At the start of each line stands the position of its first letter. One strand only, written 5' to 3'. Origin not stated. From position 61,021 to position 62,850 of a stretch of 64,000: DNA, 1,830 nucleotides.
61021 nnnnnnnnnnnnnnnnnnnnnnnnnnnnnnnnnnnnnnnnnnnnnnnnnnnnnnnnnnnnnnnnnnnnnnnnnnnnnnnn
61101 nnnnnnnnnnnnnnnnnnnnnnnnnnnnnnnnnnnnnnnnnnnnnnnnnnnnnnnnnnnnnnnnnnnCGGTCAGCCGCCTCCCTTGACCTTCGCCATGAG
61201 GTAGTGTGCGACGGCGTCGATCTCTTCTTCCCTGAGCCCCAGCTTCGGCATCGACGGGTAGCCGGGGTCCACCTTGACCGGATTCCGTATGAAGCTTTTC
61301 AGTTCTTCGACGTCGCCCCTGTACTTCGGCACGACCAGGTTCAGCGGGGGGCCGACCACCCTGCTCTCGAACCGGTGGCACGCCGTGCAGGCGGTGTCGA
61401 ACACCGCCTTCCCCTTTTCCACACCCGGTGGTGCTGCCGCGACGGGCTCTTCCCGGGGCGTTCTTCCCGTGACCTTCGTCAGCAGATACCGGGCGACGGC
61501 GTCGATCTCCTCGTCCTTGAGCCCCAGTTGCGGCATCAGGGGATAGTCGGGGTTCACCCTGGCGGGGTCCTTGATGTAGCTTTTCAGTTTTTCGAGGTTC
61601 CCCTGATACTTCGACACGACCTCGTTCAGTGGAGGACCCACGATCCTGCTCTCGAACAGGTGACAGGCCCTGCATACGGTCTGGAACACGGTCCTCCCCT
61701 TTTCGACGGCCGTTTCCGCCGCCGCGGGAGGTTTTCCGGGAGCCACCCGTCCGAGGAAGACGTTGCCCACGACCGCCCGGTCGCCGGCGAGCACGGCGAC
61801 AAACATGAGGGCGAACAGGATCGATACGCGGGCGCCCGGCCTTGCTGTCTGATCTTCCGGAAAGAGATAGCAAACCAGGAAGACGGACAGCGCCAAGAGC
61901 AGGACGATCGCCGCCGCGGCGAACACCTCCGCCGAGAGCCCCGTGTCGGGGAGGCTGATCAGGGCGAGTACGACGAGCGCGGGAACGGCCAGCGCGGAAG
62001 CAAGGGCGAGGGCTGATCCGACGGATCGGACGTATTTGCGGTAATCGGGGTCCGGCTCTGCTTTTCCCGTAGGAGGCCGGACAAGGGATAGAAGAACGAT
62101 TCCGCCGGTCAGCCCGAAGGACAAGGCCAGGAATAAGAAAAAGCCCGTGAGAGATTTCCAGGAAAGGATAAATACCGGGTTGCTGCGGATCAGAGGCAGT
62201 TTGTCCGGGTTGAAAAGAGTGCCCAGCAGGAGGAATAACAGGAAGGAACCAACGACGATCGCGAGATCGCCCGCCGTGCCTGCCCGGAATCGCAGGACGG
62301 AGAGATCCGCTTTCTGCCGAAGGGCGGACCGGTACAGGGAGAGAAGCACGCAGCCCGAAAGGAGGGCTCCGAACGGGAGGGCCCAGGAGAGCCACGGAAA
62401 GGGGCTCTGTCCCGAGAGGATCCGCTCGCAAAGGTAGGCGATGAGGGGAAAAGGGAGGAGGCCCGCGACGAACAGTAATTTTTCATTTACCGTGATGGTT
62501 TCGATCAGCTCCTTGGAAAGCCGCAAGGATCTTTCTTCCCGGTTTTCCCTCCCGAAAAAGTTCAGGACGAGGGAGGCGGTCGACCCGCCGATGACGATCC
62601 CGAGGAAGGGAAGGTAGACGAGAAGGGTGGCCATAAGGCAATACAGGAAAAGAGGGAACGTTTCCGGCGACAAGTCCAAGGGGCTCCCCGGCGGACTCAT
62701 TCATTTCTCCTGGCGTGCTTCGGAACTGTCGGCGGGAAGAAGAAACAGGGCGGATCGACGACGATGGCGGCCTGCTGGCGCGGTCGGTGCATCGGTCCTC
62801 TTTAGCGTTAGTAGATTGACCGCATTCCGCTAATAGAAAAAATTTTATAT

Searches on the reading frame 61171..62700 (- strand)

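Call 76: search_protein_families(library=pfam, proteins=[window:61171-62700:-], max_evalue=0.00001)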
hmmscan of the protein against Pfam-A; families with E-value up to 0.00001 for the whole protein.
window:61171-62700:- (509 aa): 2 families
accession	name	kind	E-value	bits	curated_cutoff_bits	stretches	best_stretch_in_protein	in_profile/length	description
PF00034.26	Cytochrom_C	-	1.9e-19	71.2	21.3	2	332-408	1-88/90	Cytochrome c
PF13442.11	Cytochrome_CBB3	-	1.5e-15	57.7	27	2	427-501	3-68/68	Cytochrome C oxidase, cbb3-type, subunit III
